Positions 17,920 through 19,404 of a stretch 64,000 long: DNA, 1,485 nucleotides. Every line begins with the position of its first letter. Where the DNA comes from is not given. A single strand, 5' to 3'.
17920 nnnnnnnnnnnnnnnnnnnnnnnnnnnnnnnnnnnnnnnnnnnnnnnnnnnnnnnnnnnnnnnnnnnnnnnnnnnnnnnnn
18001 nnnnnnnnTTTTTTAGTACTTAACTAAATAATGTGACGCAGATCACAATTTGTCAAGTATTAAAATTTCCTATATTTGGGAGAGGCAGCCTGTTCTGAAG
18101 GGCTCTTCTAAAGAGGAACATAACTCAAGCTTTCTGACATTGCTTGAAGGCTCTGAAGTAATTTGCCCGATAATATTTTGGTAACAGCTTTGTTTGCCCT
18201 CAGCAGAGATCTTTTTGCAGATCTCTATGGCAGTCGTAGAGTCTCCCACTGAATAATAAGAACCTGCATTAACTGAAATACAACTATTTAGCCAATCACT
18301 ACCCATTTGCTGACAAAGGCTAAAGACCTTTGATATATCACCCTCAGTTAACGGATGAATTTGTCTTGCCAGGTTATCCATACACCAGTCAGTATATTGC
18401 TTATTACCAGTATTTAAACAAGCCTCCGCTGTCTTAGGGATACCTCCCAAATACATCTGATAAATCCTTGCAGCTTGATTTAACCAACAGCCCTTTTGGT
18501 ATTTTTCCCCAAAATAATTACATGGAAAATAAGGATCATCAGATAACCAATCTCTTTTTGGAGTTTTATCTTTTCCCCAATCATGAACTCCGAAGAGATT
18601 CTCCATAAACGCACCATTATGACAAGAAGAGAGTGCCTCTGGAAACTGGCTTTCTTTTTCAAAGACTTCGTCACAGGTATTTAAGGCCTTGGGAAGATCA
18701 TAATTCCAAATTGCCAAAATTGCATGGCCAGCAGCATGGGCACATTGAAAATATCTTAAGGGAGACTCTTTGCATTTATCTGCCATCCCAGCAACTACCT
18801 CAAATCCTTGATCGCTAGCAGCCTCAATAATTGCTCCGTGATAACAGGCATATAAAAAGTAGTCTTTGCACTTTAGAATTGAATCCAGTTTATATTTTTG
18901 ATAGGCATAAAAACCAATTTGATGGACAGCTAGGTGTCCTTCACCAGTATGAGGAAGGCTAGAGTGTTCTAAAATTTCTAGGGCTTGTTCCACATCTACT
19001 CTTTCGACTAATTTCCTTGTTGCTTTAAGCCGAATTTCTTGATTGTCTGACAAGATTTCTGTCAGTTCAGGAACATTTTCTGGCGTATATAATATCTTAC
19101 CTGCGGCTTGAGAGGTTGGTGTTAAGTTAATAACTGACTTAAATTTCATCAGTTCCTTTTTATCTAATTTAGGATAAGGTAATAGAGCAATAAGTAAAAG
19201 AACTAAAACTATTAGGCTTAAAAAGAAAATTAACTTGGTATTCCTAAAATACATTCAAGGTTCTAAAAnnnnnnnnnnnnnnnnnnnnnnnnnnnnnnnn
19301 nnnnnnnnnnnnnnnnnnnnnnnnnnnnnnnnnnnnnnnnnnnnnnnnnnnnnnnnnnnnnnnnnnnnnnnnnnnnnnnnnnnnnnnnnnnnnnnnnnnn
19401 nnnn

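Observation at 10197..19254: A novel three-gene surface cassette, tandemly duplicated between atpC and tRNA-Tyr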

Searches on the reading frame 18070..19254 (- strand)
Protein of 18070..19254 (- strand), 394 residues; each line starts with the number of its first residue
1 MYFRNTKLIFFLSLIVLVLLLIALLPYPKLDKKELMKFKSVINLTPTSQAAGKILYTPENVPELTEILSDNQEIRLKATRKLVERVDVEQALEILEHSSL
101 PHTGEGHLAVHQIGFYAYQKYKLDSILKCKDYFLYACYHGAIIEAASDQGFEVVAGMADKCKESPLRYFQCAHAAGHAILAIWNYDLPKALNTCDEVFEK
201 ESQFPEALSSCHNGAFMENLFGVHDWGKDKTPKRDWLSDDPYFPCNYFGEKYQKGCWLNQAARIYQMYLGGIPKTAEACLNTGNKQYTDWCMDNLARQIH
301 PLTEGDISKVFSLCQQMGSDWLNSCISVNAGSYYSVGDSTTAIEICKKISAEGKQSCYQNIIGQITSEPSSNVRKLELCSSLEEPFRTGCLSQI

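Call 4: search_protein_families(library=pfam, proteins=[window:18070-19254:-], max_evalue=1)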
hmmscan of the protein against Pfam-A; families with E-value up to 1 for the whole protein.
window:18070-19254:- (394 aa): 0 families

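Call 5: search_protein_families(library=ncbifam, proteins=[window:18070-19254:-], max_evalue=1)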
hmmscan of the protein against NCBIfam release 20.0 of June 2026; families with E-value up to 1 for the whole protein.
window:18070-19254:- (394 aa): 0 families

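Call 12: find_homologous_proteins(query=window:18070-19254:-)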
Query window:18070-19254:- (394 aa): 389 proteins with E <= 0.001 among 3588 candidates; the best 120 are listed.
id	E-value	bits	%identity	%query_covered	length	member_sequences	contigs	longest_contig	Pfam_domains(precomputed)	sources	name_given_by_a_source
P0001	8.3e-273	922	100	100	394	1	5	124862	-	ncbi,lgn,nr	ncbi:hypothetical protein HYS93_02440 [Candidatus Daviesbacteria bacterium]|nr:hypothetical protein 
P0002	5.5e-198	676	72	100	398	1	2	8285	-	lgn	-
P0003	2.1e-181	621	69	99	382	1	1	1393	-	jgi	jgi:hypothetical protein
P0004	9.0e-179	613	69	97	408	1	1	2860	-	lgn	-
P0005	3.6e-175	601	74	85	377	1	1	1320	-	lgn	-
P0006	8.1e-174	596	74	85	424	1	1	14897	-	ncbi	-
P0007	1.1e-173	596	65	98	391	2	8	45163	-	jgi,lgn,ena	-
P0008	1.4e-173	595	67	97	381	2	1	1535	-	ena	-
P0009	6.0e-173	593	66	99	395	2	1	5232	-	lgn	-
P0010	6.2e-173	593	69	91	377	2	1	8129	-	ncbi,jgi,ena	-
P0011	1.6e-172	592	68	94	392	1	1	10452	-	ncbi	-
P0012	5.5e-172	590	72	86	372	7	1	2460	-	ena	-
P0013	4.6e-171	587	65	99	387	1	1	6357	-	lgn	-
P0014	1.3e-170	586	66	98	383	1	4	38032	-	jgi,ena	-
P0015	2.8e-170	585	65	99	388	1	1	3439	-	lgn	-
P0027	4.2e-168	577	65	97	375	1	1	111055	-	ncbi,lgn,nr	ncbi:MAG: hypothetical protein Q7R49_03630 [Candidatus Daviesbacteria bacterium]|nr:hypothetical pro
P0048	2.0e-166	572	65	98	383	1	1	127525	-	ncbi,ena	-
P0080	1.6e-164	566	63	98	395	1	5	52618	-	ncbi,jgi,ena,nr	ncbi:MAG: hypothetical protein A3B41_00235 [Candidatus Levybacteria bacterium RIFCSPLOWO2_01_FULL_37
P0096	1.1e-163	563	61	98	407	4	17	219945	-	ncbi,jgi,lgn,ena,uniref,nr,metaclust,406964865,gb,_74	ncbi:MAG: hypothetical protein ACD_30C00112G0074 [uncultured bacterium]|uniref:Uncharacterized prote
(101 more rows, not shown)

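Call 13: find_encoding_contigs(protein=P0096, flank=10000, max_places=3)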
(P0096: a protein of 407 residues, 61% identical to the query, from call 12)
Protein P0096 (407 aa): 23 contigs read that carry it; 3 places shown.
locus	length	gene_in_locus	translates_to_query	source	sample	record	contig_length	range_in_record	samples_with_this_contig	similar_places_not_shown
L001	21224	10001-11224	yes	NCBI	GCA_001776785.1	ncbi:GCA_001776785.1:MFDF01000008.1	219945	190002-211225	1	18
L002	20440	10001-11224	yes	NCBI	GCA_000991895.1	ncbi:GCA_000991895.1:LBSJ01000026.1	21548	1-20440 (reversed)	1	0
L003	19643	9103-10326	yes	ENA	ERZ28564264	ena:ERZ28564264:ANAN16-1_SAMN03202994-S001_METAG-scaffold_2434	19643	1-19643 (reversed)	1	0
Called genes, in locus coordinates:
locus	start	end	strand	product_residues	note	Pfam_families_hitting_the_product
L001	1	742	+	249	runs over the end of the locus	PF00119:ATP-synt_A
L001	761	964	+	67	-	PF00137:ATP-synt_C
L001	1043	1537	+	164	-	PF00430:ATP-synt_B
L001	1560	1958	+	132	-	PF00213:OSCP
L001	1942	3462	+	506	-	PF02874:ATP-synt_ab_N, PF00006:ATP-synt_ab, PF00306:ATP-synt_ab_C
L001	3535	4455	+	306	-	PF00231:ATP-synt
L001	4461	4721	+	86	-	-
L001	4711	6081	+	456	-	PF02874:ATP-synt_ab_N, PF00006:ATP-synt_ab, PF22919:ATP-synt_VA_C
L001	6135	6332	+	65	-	-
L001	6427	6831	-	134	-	PF02661:Fic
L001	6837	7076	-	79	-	PF04014:MazE_antitoxin (weak)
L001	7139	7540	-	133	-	-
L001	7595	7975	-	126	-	PF08327:AHSA1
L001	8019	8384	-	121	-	PF20393:Pro_CA_2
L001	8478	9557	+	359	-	-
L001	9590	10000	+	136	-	PF02823:ATP-synt_DE_N, PF00401:ATP-synt_DE (weak)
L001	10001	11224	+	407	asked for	-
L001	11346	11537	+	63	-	-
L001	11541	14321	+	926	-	-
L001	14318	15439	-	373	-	-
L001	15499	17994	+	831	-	PF13473:Cupredoxin_1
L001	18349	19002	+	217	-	PF00702:Hydrolase, PF13419:HAD_2, PF13242:Hydrolase_like (weak)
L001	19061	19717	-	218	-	PF01797:Y1_Tnp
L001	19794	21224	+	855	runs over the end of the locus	PF00912:Transgly, PF00905:Transpeptidase, PF17957:Big_7 (faint)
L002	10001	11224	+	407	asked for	-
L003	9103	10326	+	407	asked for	-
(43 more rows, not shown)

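Call 14: find_encoding_contigs(protein=P0080, flank=10000, max_places=2)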
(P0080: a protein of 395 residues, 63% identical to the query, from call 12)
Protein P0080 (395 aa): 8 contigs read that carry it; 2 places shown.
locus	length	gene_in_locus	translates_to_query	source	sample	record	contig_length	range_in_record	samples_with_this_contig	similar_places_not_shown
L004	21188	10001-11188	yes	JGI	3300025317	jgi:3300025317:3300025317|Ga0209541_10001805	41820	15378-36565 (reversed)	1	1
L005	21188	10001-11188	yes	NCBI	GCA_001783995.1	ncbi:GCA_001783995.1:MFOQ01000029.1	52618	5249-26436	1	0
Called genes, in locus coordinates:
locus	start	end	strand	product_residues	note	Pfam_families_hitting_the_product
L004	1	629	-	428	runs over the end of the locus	PF00817:IMS, PF11799:IMS_C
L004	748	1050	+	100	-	-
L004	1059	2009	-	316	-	PF01522:Polysacc_deac_1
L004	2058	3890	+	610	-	PF00009:GTP_EFTU, PF01926:MMR_HSR1 (weak), PF03144:GTP_EFTU_D2, PF22042:EF-G_D2 (weak), PF00679:EFG_C, PF21018:BipA_C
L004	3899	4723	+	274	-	PF08282:Hydrolase_3 (weak)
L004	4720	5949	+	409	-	PF05496:RuvB_N, PF13173:AAA_14 (weak), PF00004:AAA, PF16193:AAA_assoc_2, PF12002:MgsA_C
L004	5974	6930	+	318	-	-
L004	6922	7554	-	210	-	-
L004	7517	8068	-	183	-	PF08922:DUF1905, PF13376:OmdA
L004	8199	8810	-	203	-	PF00753:Lactamase_B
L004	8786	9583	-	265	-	PF00583:Acetyltransf_1 (faint)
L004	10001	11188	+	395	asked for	-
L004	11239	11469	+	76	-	-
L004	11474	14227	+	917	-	-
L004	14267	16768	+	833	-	PF13473:Cupredoxin_1 (weak)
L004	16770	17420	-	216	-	PF01694:Rhomboid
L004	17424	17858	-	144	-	PF03479:PCC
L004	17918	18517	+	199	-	PF00486:Trans_reg_C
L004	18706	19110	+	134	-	PF11645:PDDEXK_5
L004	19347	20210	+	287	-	PF00923:TAL_FSA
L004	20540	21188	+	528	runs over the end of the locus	PF24517:CBM96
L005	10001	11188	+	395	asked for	-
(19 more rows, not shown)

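Call 23: search_solved_structures(query=A1, max_evalue=10, show_alignments=2)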
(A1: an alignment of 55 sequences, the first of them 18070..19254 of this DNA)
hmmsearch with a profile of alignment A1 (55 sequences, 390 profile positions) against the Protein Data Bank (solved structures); distinct sequences matched with E-value up to 10: 1.
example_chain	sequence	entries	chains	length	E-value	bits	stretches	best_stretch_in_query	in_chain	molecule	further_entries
4ipb_A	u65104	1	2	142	0.7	12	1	226-288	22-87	Uncharacterized protein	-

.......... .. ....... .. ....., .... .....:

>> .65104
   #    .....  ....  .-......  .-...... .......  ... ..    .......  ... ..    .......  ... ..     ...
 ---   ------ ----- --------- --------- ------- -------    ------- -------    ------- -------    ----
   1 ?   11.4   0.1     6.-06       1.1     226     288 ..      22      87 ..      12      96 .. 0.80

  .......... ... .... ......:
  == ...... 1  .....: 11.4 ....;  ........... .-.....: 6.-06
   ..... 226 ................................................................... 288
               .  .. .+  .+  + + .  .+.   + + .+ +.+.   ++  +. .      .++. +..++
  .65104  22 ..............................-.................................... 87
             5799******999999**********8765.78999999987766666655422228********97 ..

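Call 26: find_encoding_contigs(protein=P0027, flank=10000, max_places=1)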
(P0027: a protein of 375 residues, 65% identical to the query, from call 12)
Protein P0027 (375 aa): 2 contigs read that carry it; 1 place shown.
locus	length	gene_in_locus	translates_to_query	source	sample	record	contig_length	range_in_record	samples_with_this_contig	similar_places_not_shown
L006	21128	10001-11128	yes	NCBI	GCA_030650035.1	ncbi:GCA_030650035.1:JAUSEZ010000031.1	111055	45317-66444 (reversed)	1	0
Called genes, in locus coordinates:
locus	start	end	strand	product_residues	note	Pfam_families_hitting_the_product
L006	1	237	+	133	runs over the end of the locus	PF00213:OSCP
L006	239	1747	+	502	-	PF02874:ATP-synt_ab_N, PF00006:ATP-synt_ab, PF00306:ATP-synt_ab_C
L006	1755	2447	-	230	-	-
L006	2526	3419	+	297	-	PF00231:ATP-synt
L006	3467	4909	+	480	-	PF02874:ATP-synt_ab_N, PF00006:ATP-synt_ab, PF22919:ATP-synt_VA_C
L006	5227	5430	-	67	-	-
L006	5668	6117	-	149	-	PF02661:Fic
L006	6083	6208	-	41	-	-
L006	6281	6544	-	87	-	-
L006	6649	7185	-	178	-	-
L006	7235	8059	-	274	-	PF01026:TatD_DNase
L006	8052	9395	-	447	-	PF08245:Mur_ligase_M, PF02875:Mur_ligase_C, PF27239:FOL3_C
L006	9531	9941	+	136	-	PF02823:ATP-synt_DE_N, PF00401:ATP-synt_DE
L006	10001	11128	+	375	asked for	-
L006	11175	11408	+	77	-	-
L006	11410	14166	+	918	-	-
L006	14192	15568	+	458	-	-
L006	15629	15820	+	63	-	-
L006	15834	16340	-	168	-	PF00293:NUDIX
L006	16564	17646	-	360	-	-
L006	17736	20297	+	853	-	PF00912:Transgly, PF00905:Transpeptidase, PF17957:Big_7 (weak)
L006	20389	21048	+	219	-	PF04294:VanW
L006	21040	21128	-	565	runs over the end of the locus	PF03483:B3_4, PF03484:B5, PF17759:tRNA_synthFbeta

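Call 27: find_encoding_contigs(protein=P0048, flank=10000, max_places=1)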
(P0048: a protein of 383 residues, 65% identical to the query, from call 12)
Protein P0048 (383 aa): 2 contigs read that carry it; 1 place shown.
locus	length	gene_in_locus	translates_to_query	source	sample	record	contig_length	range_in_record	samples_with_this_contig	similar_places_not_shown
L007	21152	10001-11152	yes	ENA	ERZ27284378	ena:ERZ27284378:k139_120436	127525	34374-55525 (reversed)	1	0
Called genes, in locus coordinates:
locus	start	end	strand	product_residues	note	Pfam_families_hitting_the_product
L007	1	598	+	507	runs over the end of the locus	PF02874:ATP-synt_ab_N, PF00006:ATP-synt_ab, PF00306:ATP-synt_ab_C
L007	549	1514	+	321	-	PF00231:ATP-synt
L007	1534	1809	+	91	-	-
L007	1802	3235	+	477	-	PF02874:ATP-synt_ab_N, PF00006:ATP-synt_ab, PF22919:ATP-synt_VA_C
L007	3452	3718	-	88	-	-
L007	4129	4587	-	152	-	PF01327:Pep_deformylase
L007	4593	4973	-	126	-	PF08327:AHSA1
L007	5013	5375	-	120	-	PF20393:Pro_CA_2, PF00484:Pro_CA (faint)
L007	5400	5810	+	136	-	PF02823:ATP-synt_DE_N, PF00401:ATP-synt_DE (weak)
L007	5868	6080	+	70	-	-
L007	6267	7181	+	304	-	PF00535:Glycos_transf_2, PF13641:Glyco_tranf_2_3, PF13632:Glyco_trans_2_3 (weak)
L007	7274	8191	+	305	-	PF00535:Glycos_transf_2, PF13641:Glyco_tranf_2_3 (weak)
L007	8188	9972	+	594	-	PF00535:Glycos_transf_2, PF13641:Glyco_tranf_2_3 (faint), PF13632:Glyco_trans_2_3 (faint), PF00535:Glycos_transf_2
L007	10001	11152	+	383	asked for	-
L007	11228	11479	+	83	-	-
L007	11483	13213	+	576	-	-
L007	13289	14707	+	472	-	-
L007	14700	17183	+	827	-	PF13473:Cupredoxin_1 (weak)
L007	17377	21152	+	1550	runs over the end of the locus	PF00535:Glycos_transf_2, PF00535:Glycos_transf_2, PF13641:Glyco_tranf_2_3, PF13632:Glyco_trans_2_3, PF13439:Glyco_transf_4, PF00534:Glycos_transf_1, PF20706:GT4-conflict, PF13692:Glyco_trans_1_4, +3 more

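Call 31: predict_structure(alignment_id=A1)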
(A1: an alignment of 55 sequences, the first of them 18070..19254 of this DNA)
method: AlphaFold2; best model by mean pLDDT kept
length: 394 residues; sequences in the alignment: 55
mean_pLDDT: 88.1   pTM: 0.77
mean pLDDT of the five models: 88.1, 87.4, 86.5, 85.5, 82.9
residues with pLDDT >= 90: 247; 70-90: 108; 50-70: 28; < 50: 11
segments of 3 or more residues with pLDDT < 50: 43-52
pLDDT, mean of each block of 10 residues (from residue 1): 70 95 73 64 43 74 96 96 97 92 87 96 93 89 87 90 89 94 90 95 93 91 66 76 87 89 89 96 93 92 90 97 97 89 97 97 91 93 98 94
secondary structure, 60 per line:
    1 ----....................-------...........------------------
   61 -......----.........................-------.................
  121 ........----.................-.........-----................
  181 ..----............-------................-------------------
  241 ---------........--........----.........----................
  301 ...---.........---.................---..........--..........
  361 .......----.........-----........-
elements in order: H5-24 H32-42 H62-67 H72-96 H104-128 H133-149 H151-159 H165-182 H187-198 H206-221 H250-257 H260-267 H272-280 H285-303 H307-315 H319-335 H339-348 H351-367 H372-380 H386-393

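Call 47: find_related_loci(query=A1, collection=genome_contigs, flank=10000)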
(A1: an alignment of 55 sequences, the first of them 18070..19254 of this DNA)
Query A1 (394 aa) in genome_contigs; peptide patterns used: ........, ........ (x = any residue, [..] = any of these).
67 stretches matched a pattern; 45 encode a relative of the query (tblastn E <= 1e-3); 45 distinct loci.
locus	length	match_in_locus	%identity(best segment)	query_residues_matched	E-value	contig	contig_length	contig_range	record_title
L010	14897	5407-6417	74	59-394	6e-176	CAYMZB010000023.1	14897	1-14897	MAG TPA_asm: uncultured Gammaproteobacteria bacterium isolate binchicken_co203_489 genome assembly, contig: k141_2771183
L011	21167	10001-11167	63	3-394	2e-171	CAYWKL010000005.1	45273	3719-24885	MAG TPA_asm: uncultured Gammaproteobacteria bacterium isolate binchicken_co38_1283 genome assembly, contig: NODE_1752_le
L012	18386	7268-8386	65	7-394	6e-171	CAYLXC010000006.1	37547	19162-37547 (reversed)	MAG TPA_asm: uncultured Gammaproteobacteria bacterium isolate SRP178908_co2_35 genome assembly, contig: NODE_272_length_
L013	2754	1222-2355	63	6-393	0e+0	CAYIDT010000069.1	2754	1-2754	MAG TPA_asm: uncultured Gammaproteobacteria bacterium isolate ERP119705_co1_249 genome assembly, contig: NODE_82012_leng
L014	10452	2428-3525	68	25-394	1e-172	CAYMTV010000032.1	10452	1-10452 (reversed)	MAG TPA_asm: uncultured Gammaproteobacteria bacterium isolate binchicken_co38_1053 genome assembly, contig: NODE_13489_l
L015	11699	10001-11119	64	10-392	2e-169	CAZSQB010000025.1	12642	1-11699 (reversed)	MAG TPA_asm: uncultured Gammaproteobacteria bacterium isolate SRP269290_co3_983 genome assembly, contig: NODE_5967_lengt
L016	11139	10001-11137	63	4-392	2e-169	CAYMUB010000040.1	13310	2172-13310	MAG TPA_asm: uncultured Gammaproteobacteria bacterium isolate binchicken_co203_488 genome assembly, contig: k141_2934695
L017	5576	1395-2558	62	3-394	3e-171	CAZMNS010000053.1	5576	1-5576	MAG TPA_asm: uncultured Gammaproteobacteria bacterium isolate binchicken_co38_1180 genome assembly, contig: NODE_30561_l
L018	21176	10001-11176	63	4-392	4e-168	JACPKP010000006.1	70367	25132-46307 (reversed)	MAG: Candidatus Daviesbacteria bacterium isolate NC_groundwater_498_Ag_S-0.1um_40_17 S35_SO-1_scaffold_151964, whole gen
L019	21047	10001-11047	68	45-392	1e-167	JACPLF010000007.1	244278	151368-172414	MAG: Candidatus Levyibacteriota bacterium isolate NC_groundwater_514_Ag_S-0.1um_37_12 S35_SO-1_scaffold_285247, whole ge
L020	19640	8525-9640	64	12-394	9e-168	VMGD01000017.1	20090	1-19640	MAG: Microgenomates group bacterium Gr01-1014_7 G01um10147_scaffold_789, whole genome shotgun sequence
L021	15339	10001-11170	62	1-394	2e-167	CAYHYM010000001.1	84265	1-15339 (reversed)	MAG TPA_asm: uncultured Gammaproteobacteria bacterium isolate ERP119705_co17_338 genome assembly, contig: NODE_191_lengt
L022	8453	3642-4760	64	16-392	9e-167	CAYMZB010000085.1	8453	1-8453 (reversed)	MAG TPA_asm: uncultured Gammaproteobacteria bacterium isolate binchicken_co203_489 genome assembly, contig: k141_1569268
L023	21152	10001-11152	61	10-394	3e-166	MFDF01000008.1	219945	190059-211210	MAG: Candidatus Daviesbacteria bacterium RIFCSPHIGHO2_12_FULL_37_16 rifcsphigho2_12_scaffold_22, whole genome shotgun se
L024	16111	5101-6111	69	59-394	3e-165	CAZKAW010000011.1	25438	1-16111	MAG TPA_asm: uncultured Gammaproteobacteria bacterium isolate binchicken_co38_470 genome assembly, contig: NODE_4019_len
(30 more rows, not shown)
